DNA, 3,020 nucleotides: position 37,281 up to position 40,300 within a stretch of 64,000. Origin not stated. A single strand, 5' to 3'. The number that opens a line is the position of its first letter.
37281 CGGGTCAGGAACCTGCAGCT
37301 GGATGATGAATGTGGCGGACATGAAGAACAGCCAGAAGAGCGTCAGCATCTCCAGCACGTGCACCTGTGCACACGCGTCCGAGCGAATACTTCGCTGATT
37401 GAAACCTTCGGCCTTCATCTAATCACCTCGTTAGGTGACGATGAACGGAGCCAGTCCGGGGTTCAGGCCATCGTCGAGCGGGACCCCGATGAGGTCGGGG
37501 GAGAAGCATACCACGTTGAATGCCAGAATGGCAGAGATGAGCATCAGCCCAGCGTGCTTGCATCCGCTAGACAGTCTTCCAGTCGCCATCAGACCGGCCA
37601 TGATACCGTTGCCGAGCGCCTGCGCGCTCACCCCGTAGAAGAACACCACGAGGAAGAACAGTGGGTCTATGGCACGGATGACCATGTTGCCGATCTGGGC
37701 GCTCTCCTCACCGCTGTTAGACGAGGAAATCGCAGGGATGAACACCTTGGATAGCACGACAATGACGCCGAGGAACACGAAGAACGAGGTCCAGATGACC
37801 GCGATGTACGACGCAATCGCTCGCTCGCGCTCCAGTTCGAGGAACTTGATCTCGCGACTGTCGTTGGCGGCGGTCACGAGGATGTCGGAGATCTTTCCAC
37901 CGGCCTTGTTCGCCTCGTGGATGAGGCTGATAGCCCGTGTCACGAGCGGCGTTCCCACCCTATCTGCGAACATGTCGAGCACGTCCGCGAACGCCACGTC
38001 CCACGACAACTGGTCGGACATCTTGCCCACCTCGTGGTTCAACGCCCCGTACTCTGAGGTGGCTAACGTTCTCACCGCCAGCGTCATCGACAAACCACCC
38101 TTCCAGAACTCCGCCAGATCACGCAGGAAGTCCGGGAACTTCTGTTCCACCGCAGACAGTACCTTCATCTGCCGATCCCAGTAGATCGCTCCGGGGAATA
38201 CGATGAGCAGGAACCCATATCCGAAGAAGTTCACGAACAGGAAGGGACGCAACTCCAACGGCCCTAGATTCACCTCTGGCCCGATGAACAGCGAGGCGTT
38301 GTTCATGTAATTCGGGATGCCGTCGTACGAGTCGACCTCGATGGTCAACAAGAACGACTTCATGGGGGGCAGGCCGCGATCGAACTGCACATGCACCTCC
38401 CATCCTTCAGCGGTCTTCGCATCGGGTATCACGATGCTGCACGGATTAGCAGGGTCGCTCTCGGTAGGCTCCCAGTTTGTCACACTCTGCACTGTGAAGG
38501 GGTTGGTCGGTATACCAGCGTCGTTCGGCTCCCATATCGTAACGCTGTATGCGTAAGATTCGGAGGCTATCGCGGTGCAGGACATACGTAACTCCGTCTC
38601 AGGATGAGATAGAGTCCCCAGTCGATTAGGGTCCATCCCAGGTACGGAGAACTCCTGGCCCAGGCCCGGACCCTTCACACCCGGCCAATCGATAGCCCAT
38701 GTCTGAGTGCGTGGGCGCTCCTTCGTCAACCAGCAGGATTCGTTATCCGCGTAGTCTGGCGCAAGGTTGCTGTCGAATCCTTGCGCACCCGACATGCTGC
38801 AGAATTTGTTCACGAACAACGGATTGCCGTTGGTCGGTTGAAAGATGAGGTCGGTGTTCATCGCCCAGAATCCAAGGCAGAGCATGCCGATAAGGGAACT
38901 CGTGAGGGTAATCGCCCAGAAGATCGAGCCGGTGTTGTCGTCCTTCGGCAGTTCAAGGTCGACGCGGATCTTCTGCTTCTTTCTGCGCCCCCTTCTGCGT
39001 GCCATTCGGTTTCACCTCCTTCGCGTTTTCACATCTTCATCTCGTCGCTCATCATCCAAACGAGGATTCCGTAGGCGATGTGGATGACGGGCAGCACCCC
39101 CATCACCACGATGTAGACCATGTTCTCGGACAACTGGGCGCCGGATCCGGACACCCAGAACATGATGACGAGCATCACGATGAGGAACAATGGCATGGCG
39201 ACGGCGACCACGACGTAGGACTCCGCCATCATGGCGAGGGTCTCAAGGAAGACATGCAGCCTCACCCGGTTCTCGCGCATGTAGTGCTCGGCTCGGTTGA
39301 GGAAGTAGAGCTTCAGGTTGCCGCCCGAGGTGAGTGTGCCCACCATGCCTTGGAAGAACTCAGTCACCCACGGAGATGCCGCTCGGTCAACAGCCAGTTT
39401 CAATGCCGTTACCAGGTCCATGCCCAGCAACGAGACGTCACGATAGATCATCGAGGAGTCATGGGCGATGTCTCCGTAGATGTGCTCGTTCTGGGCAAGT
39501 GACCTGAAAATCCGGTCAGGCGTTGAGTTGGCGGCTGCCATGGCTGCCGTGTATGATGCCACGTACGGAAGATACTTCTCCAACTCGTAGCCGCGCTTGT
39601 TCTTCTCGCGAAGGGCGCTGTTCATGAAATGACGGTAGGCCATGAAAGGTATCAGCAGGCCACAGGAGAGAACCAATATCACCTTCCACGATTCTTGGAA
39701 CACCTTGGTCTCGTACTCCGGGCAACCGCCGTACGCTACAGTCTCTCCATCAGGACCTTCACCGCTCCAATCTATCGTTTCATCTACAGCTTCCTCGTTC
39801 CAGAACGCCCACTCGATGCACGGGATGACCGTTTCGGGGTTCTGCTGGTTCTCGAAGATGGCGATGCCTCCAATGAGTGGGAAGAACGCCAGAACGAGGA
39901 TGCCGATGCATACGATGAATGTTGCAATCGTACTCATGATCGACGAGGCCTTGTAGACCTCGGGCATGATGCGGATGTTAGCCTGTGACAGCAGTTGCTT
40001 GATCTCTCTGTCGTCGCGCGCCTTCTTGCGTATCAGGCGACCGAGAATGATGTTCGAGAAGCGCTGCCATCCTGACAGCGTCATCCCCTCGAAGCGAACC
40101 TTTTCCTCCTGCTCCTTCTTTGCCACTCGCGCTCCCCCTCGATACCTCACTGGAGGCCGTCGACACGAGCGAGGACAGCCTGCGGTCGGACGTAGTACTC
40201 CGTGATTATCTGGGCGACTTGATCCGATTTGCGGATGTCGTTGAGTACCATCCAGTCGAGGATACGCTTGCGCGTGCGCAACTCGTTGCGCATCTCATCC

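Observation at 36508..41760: Tad/Epd-like archaeal type IV pilus operon with split TadB/TadC platform proteins and two pilin-like genes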

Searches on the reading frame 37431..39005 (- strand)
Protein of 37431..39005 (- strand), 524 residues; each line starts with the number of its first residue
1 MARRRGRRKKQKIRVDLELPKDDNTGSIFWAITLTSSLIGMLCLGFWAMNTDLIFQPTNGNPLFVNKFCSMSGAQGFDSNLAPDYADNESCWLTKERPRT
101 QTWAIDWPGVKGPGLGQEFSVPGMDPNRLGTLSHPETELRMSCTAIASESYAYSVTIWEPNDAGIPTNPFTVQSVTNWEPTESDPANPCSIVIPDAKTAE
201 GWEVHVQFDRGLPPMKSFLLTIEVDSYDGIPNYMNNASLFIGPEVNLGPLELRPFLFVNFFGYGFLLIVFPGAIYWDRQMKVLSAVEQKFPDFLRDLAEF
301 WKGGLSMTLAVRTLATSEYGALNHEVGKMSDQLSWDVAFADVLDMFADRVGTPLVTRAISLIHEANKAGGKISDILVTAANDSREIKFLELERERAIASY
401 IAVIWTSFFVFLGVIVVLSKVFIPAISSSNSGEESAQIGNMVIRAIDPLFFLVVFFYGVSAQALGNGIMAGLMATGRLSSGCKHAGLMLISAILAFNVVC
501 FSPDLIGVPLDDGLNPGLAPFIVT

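Call 3: search_protein_families(library=pfam, proteins=[window:37431-39005:-], max_evalue=0.1)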
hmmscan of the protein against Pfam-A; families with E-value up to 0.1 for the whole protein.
window:37431-39005:- (524 aa): 1 family
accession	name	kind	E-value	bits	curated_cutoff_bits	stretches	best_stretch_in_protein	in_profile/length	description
PF00482.28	T2SSF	-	4.5e-11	43.2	25.2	1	293-418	1-123/125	Type II secretion system (T2SS), protein F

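Call 4: search_protein_families(library=ncbifam, proteins=[window:37431-39005:-], max_evalue=0.1)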
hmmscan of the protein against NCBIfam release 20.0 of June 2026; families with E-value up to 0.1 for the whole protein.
window:37431-39005:- (524 aa): 6 families
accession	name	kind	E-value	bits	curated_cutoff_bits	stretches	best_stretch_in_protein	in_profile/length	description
NF004705.1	PRK06041.1-3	equivalog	4.7e-11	42.3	400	1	263-497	222-453/465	archaellar assembly protein ArlJ/FlaJ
NF004704.2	PRK06041.1-2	equivalog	2.7e-06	26.4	550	1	271-489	315-536/555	archaellar assembly protein ArlJ/FlaJ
NF004703.2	PRK06041.1-1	equivalog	1e-05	24.1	570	1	278-423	272-418/525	archaellar assembly protein ArlJ/FlaJ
NF053673.1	bindosome_BasF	exception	2.3e-05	23.1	1300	1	262-318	407-463/656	bindosome assembly system membrane anchoring protein BasF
NF046075.1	UpsF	equivalog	7.4e-05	21.7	400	1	274-400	297-417/484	membrane pilin protein UpsF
NF041012.2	T4P_ComGB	equivalog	0.019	14.3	240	1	292-456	5-162/332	competence type IV pilus assembly protein ComGB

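Call 59: search_protein_representatives(protein=window:37431-39005:-)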
Query: 524 residues. Proteins with E-value up to 0.001 (for the whole library): 1814; up to 1e-10: 1013; up to 1e-30: 217. The best 150 are listed.
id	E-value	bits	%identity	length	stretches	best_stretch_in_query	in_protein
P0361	0.0e+00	1090.3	89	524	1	1-524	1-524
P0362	7.9e-157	539.6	62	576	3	379-518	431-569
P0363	3.0e-143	494.8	54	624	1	7-509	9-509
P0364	4.3e-123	428.3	54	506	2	195-425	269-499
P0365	3.6e-122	425.2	68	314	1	222-518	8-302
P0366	4.4e-76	273.2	76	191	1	345-522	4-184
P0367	9.9e-71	255.5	59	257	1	180-384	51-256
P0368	1.5e-68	248.3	47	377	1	257-501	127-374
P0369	1.1e-67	245.4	50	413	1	241-498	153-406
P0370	1.8e-67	244.8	46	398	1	258-509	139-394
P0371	1.5e-65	238.4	49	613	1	259-503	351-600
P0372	2.4e-64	234.4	45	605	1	255-496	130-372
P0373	8.7e-64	232.6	48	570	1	258-498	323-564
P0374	3.5e-63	230.6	49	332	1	259-500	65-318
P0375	4.7e-63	230.2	46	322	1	260-497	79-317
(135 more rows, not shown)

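Call 87: search_solved_structures(query=window:37431-39005:-, max_evalue=0.01)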
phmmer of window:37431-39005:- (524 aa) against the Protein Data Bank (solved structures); distinct sequences matched with E-value up to 0.01: 0.

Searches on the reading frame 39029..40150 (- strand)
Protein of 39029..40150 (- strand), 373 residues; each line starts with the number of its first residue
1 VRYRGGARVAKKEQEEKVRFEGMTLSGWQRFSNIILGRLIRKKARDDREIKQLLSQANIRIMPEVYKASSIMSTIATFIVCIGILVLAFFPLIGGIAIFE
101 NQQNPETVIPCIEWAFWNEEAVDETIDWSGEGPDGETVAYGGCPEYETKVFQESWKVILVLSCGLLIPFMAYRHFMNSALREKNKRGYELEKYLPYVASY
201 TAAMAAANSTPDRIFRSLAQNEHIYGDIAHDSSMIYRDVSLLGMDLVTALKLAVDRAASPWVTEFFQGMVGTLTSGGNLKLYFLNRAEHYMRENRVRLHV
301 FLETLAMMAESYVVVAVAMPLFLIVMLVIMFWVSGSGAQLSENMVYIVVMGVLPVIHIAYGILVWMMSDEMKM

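Call 3: search_protein_families(library=pfam, proteins=[window:39029-40150:-], max_evalue=0.1)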
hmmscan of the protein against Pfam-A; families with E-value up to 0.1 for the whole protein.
window:39029-40150:- (373 aa): 1 family
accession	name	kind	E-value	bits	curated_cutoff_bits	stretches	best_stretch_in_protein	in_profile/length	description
PF00482.28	T2SSF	-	5.3e-12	46.2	25.2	1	200-326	4-124/125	Type II secretion system (T2SS), protein F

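Call 4: search_protein_families(library=ncbifam, proteins=[window:39029-40150:-], max_evalue=0.1)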
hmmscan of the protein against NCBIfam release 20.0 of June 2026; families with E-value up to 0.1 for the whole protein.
window:39029-40150:- (373 aa): 6 families
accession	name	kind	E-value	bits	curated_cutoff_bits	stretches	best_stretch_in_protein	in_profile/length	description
NF004704.2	PRK06041.1-2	equivalog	5.2e-15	55.1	550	1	163-360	48-241/555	archaellar assembly protein ArlJ/FlaJ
NF004703.2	PRK06041.1-1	equivalog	2.2e-07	29.6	570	1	182-356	28-202/525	archaellar assembly protein ArlJ/FlaJ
NF053673.1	bindosome_BasF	exception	3.6e-07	29.1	1300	1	189-352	200-357/656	bindosome assembly system membrane anchoring protein BasF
NF046075.1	UpsF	equivalog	3.4e-06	26.1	400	1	163-327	58-221/484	membrane pilin protein UpsF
NF004705.1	PRK06041.1-3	equivalog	1.1e-05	24.6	400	1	193-359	6-165/465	archaellar assembly protein ArlJ/FlaJ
NF007476.0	PRK10062.1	equivalog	0.0037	16.6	475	1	49-104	210-265/303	hypothetical protein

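Call 86: search_solved_structures(query=window:39029-40126:-, max_evalue=0.01)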
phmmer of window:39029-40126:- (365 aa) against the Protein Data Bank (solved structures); distinct sequences matched with E-value up to 0.01: 6.
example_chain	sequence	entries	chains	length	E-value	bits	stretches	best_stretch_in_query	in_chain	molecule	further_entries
6i38_A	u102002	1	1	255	0.0011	21.4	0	239-272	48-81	nv2Pizza6-AYW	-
6i37_A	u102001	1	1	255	0.0012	21.3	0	239-272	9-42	nv1Pizza6-AYW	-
6i3b_A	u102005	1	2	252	0.0036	19.8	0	239-272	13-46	cPizza6-AYW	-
6i39_A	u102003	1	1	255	0.0037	19.7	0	239-272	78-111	v31Pizza6-AYW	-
6f0q_A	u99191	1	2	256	0.0038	19.7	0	238-272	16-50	Pizza6-AYW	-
6i3a_A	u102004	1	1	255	0.0057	19.1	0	239-272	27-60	v22Pizza6-AYW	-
